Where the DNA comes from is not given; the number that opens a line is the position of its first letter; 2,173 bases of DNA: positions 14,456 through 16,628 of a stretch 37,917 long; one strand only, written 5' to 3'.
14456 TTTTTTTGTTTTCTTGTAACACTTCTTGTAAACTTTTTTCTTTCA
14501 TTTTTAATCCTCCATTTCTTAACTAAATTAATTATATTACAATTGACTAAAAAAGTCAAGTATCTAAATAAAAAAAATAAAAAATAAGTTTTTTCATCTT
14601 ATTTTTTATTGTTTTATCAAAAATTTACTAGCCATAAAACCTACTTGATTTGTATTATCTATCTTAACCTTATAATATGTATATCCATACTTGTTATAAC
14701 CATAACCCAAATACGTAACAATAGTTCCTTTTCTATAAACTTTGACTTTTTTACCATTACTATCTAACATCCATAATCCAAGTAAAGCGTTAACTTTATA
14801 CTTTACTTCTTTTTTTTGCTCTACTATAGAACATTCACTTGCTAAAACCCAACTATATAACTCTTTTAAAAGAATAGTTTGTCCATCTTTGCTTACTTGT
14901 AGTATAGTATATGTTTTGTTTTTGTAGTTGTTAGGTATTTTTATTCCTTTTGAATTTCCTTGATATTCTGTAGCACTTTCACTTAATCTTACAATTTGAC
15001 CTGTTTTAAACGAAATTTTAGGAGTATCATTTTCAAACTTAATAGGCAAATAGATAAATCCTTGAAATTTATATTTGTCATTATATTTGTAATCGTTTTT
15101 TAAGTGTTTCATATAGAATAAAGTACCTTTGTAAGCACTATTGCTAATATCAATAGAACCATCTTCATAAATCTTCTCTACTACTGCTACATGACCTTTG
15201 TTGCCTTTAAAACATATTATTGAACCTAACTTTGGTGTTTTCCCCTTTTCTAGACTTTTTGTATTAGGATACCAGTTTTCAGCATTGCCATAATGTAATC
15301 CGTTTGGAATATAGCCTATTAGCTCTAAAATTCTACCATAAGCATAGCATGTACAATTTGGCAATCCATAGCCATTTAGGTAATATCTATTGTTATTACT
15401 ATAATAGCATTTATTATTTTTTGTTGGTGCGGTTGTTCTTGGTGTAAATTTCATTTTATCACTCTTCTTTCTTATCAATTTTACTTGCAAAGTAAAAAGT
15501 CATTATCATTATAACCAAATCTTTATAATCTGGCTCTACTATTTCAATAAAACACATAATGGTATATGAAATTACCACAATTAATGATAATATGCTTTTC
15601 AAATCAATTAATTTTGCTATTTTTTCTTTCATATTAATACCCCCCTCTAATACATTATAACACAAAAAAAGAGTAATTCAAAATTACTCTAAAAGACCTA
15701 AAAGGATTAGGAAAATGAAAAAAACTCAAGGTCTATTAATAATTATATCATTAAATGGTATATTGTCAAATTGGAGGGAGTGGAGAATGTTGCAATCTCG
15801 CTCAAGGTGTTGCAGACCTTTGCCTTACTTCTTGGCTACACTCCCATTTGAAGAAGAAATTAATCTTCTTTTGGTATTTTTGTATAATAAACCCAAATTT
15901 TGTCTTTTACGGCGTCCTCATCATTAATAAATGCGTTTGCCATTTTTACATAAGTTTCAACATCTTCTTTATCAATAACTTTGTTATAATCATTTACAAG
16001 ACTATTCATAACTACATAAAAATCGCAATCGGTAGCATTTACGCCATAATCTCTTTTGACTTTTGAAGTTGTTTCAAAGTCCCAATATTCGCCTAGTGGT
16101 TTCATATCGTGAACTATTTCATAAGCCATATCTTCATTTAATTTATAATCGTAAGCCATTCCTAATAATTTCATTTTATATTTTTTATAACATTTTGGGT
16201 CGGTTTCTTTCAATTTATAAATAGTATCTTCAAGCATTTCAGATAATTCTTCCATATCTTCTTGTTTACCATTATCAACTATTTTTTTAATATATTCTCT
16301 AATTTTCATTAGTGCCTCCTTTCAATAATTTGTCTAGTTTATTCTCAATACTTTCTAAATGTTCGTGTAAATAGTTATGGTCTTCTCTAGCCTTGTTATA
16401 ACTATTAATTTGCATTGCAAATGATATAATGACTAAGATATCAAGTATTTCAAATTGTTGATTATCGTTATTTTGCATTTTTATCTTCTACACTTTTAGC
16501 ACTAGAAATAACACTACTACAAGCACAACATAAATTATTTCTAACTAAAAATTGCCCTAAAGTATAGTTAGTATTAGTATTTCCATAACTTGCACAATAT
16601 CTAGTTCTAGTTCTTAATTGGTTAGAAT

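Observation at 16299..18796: Accessory cassette of cysteine-rich, glycine-rich and Q/N-rich proteins with its own sigma-region-4-like regulator, splitting the lysis region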

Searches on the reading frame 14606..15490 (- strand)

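Call 6: search_protein_families(library=pfam, max_evalue=0.1, proteins=[window:14606-15490:-])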
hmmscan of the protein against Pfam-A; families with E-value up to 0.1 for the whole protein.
window:14606-15490:- (294 aa): 1 family
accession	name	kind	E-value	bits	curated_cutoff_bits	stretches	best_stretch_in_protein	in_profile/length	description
PF05257.22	CHAP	-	1.9e-15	57.5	26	1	37-117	2-79/81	CHAP domain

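Call 7: search_protein_families(library=phrogs, max_evalue=0.1, proteins=[window:14606-15490:-])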
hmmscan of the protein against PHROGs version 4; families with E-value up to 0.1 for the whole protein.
window:14606-15490:- (294 aa): 1 family
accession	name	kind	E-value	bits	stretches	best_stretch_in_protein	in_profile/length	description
phrog_28649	-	unknown function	0.0014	18.8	1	63-129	314-383/398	-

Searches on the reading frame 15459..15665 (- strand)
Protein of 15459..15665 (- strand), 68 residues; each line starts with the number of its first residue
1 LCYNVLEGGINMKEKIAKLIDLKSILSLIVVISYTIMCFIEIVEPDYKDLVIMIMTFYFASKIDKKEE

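Call 6: search_protein_families(library=pfam, max_evalue=0.1, proteins=[window:15459-15665:-])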
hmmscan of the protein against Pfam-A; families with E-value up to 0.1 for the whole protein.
window:15459-15665:- (68 aa): 1 family
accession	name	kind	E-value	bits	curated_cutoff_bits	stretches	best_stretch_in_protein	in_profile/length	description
PF13055.11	DUF3917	-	0.028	15.4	25.1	1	23-62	14-53/71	Protein of unknown function (DUF3917)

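Call 7: search_protein_families(library=phrogs, max_evalue=0.1, proteins=[window:15459-15665:-])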
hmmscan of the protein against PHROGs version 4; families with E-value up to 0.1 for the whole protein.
window:15459-15665:- (68 aa): 4 families
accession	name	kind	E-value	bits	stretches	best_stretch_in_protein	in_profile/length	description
phrog_13256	-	unknown function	3.7e-06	27.7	1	13-67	1-56/62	-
phrog_34399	-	unknown function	0.034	15.1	1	19-67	8-54/57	-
phrog_29207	-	unknown function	0.039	15.3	1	12-48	50-86/104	-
phrog_12285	-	unknown function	0.098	13.8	0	8-29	30-51/53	-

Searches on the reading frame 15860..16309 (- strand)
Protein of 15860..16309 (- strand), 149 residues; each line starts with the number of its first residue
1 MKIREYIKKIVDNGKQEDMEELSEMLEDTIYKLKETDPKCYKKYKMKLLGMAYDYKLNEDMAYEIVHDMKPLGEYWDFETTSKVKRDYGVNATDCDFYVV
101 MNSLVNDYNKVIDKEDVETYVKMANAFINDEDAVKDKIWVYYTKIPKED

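Call 6: search_protein_families(library=pfam, max_evalue=0.1, proteins=[window:15860-16309:-])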
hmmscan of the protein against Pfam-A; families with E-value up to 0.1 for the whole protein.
window:15860-16309:- (149 aa): 1 family
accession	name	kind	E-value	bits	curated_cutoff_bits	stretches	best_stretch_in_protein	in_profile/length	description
PF25223.1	DUF7841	-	3.7e-10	40.5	25.2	1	51-142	10-113/114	Domain of unknown function (DUF7841)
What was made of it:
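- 15860..16309 (-): Gene F (149 aa): DUF7841. PF25223 E=3.7e-10, 40.5 bits against a cut-off of 25.2 (call 6).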

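Call 7: search_protein_families(library=phrogs, max_evalue=0.1, proteins=[window:15860-16309:-])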
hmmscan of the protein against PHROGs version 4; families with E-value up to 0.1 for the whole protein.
window:15860-16309:- (149 aa): 0 families

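Call 19: search_protein_families(library=ncbifam, max_evalue=0.1, proteins=[window:15860-16309:-])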
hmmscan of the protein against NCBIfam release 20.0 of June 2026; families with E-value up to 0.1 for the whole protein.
window:15860-16309:- (149 aa): 0 families

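Call 56: search_protein_families(library=padloc, max_evalue=0.1, proteins=[window:15860-16309:-])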
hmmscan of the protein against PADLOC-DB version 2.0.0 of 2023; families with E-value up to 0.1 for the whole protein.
window:15860-16309:- (149 aa): 0 families

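Call 73: find_homologous_proteins(query=window:15860-16309:-, max_evalue=0.001)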
Query window:15860-16309:- (149 aa): 245 proteins with E <= 0.001 among 257 candidates; the best 120 are listed.
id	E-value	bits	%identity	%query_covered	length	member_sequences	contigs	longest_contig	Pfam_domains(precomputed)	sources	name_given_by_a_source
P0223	5.8e-88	311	95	100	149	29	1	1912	PF25223.2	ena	-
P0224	4.3e-70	253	78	100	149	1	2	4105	PF25223.2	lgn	-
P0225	1.0e-68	248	74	100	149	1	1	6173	PF25223.2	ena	-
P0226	1.1e-68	248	74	100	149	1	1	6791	PF25223.2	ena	-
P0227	1.3e-68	248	77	100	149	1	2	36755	PF25223.2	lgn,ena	-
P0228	4.6e-68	246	73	100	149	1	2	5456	PF25223.2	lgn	-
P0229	4.7e-68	246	77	100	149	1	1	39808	PF25223.2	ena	-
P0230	6.4e-68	246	73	100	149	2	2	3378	PF25223.2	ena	-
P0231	7.0e-68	245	80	94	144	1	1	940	PF25223.2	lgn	-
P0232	1.9e-67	244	80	94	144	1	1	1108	PF25223.2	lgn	-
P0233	2.0e-67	244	76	100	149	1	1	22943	PF25223.2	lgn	-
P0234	2.0e-67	244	75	100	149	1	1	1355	PF25223.2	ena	-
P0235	2.4e-67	244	76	100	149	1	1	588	PF25223.2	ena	-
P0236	3.2e-67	243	73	100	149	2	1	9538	PF25223.2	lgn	-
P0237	4.0e-67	243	76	100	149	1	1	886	PF25223.2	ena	-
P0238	4.1e-67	243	74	100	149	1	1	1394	PF25223.2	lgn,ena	-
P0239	4.3e-67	243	74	100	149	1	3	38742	PF25223.2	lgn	-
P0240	5.0e-67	243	74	100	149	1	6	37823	PF25223.2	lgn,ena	-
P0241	5.8e-67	242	75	100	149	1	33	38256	PF25223.2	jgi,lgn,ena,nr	jgi:hypothetical protein|nr:MAG TPA: hypothetical protein [Caudoviricetes sp.]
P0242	6.7e-67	242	74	100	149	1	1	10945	PF25223.2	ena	-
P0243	7.8e-67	242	75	100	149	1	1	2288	PF25223.2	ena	-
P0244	1.2e-66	241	74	100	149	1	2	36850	PF25223.2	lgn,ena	-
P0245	1.8e-66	241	74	100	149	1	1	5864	PF25223.2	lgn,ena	-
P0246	2.0e-66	241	74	100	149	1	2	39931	PF25223.2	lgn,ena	-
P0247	2.3e-66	241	74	100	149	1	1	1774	PF25223.2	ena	-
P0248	2.5e-66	240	74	100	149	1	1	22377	PF25223.2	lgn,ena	-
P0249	3.6e-66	240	74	100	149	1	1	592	PF25223.2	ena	-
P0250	8.9e-66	239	78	94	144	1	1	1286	PF25223.2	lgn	-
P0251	2.4e-65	237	70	100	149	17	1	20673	PF25223.2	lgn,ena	-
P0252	3.2e-65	237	77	94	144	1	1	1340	PF25223.2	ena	-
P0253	5.0e-65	236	72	100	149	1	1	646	PF25223.2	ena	-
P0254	1.4e-63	231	70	100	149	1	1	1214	PF25223.2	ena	-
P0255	1.5e-63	231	69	100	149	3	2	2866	PF25223.2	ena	-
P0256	4.1e-63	230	68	100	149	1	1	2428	PF25223.2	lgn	-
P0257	9.9e-63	229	70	100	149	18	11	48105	PF25223.2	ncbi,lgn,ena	-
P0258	5.1e-62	226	69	100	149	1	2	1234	PF25223.2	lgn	-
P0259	1.2e-61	225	66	92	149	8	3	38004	PF25223.2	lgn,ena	-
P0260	4.1e-61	223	70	100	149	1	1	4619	PF25223.2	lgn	-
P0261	4.2e-61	223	70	100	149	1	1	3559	PF25223.2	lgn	-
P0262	5.2e-61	223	70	100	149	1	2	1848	PF25223.2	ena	-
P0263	5.3e-61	223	70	100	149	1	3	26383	PF25223.2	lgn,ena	-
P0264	1.6e-60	222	69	100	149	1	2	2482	PF25223.2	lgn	-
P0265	2.1e-60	221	69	100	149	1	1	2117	PF25223.2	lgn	-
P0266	3.1e-60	221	70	100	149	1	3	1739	PF25223.2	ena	-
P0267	4.1e-60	220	68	100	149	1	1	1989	PF25223.2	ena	-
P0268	5.8e-60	220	69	100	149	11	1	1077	PF25223.2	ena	-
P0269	6.8e-60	220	69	100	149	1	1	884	PF25223.2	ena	-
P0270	1.3e-59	219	66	100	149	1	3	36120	PF25223.2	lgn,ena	-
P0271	2.7e-59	218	70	95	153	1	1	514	PF25223.2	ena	-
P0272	5.6e-59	217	69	100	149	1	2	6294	PF25223.2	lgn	-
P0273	8.3e-59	216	66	100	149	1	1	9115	PF25223.2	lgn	-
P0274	2.1e-58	215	66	100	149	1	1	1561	PF25223.2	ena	-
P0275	1.5e-57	212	65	100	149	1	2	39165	PF25223.2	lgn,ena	-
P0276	9.0e-57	209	66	100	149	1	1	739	PF25223.2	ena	-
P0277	3.3e-56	208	66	97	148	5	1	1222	PF25223.2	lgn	-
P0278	1.9e-55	205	74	84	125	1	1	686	PF25223.2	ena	-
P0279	1.9e-55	205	66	97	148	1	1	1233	PF25223.2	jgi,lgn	jgi:hypothetical protein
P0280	2.4e-55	205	66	99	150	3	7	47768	PF25223.2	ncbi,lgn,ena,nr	ncbi:MAG: hypothetical protein IKU37_01215 [Candidatus Gastranaerophilales bacterium]|nr:hypothetica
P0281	6.1e-55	203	61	97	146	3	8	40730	PF25223.2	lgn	-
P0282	1.2e-54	203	63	100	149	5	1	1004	PF25223.2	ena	-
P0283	1.4e-54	202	65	100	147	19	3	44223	PF25223.2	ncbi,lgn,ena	-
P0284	1.5e-54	202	66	98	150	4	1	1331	PF25223.2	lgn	-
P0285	3.3e-54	201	63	97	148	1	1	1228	PF25223.2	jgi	jgi:hypothetical protein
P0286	5.2e-54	200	66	99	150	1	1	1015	PF25223.2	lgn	-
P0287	7.8e-54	200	61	99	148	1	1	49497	PF25223.2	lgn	-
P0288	1.3e-53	199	62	100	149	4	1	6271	PF25223.2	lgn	-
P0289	1.8e-53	199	62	99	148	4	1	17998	PF25223.2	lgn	-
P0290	2.5e-53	198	65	99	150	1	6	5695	PF25223.2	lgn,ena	-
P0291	4.5e-53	197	61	100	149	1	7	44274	PF25223.2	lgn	-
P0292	7.5e-53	197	61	99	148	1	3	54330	PF25223.2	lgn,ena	-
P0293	1.6e-52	196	61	99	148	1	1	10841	PF25223.2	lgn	-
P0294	2.4e-52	195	65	99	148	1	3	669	PF25223.2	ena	-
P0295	4.3e-52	194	61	99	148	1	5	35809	PF25223.2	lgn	-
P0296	1.2e-51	193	63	99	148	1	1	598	PF25223.2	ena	-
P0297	1.5e-51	192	67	97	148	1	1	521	PF25223.2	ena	-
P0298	3.6e-50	188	62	98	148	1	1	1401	PF25223.2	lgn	-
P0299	1.0e-49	186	63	99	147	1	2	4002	PF25223.2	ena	-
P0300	1.8e-49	186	63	99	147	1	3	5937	PF25223.2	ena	-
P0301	3.0e-49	185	64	100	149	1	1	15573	PF25223.2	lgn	-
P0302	3.4e-49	185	64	97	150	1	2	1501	PF25223.2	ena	-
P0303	4.3e-49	184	64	98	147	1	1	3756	PF25223.2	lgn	-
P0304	5.9e-49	184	61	97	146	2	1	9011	PF25223.2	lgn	-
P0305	9.1e-49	183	64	96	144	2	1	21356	PF25223.2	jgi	jgi:hypothetical protein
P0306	1.3e-48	183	62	97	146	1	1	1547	PF25223.2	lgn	-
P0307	2.5e-48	182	61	97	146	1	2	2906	PF25223.2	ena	-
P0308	4.0e-48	181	61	97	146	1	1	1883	PF25223.2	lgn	-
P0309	7.0e-48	181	63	99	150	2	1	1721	PF25223.2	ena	-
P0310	4.2e-47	178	61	97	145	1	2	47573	PF25223.2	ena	-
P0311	5.4e-47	178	60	97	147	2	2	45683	PF25223.2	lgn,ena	-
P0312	6.6e-47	177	63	100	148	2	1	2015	PF25223.2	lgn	-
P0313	1.6e-46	176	60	97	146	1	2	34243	PF25223.2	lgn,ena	-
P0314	1.9e-46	176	62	100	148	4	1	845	PF25223.2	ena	-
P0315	2.7e-46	175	59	97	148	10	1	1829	PF25223.2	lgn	-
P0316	2.9e-46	175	59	99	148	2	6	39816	PF25223.2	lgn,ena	-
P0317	4.2e-46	175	62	100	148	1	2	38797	PF25223.2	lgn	-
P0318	6.4e-46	174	61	99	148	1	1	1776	PF25223.2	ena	-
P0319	8.5e-46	174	58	97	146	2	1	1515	PF25223.2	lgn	-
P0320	8.5e-46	174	57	97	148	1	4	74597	PF25223.2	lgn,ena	-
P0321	3.1e-45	172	57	97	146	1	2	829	PF25223.2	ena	-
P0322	3.6e-45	172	57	99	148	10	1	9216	PF25223.2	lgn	-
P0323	4.6e-45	171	61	100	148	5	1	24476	PF25223.2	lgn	-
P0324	6.7e-45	171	58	99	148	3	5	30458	PF25223.2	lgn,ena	-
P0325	8.5e-45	171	59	97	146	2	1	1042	PF25223.2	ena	-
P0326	1.3e-44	170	56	97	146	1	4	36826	PF25223.2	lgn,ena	-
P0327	1.6e-44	170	54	99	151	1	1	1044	PF25223.2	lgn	-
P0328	2.8e-44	169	57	97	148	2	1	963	PF25223.2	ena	-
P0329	3.8e-44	168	56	97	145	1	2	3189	PF25223.2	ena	-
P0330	1.1e-43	167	56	97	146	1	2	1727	PF25223.2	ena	-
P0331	5.6e-43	165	59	95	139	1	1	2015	PF25223.2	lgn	-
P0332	7.2e-43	164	55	97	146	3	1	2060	PF25223.2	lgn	-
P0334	2.0e-42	163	55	97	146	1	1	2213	PF25223.2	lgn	-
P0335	2.1e-42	163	57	97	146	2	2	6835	PF25223.2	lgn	-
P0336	1.5e-41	160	56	95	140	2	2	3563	PF25223.2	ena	-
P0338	4.4e-41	159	58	99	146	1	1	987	PF25223.2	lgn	-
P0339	1.3e-40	157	57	95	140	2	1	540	PF25223.2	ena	-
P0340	1.4e-40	157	57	95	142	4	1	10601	PF25223.2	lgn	-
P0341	1.6e-40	157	58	95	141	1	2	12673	PF25223.2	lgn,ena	-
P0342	2.7e-40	156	58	95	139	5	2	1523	PF25223.2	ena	-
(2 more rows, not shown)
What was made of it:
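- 15860..16309 (-): 245 homologues, all single-domain (call 73).
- On Pfam DUF7841 (PF25223): 118 of the 120 homologues listed carry PF25223 (call 73).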

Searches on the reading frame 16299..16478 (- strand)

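Call 6: search_protein_families(library=pfam, max_evalue=0.1, proteins=[window:16299-16478:-])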
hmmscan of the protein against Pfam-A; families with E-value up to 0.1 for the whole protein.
window:16299-16478:- (59 aa): 0 families

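Call 7: search_protein_families(library=phrogs, max_evalue=0.1, proteins=[window:16299-16478:-])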
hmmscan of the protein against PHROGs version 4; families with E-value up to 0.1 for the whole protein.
window:16299-16478:- (59 aa): 0 families

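Call 19: search_protein_families(library=ncbifam, max_evalue=0.1, proteins=[window:16299-16478:-])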
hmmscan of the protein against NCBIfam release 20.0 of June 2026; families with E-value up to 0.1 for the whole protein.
window:16299-16478:- (59 aa): 2 families
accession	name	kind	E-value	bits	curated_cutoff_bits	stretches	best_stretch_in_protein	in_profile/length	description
NF041669.1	GvpT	domain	0.018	15.6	80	1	25-51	97-123/123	GvpT/GvpP family gas vesicle accessory protein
NF033916.0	antiphage_ZorA_3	subfamily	0.08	11.8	250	1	16-58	78-118/509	anti-phage ZorAB system protein ZorA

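Call 56: search_protein_families(library=padloc, max_evalue=0.1, proteins=[window:16299-16478:-])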
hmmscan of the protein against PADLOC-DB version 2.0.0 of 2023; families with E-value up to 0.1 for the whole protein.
window:16299-16478:- (59 aa): 0 families
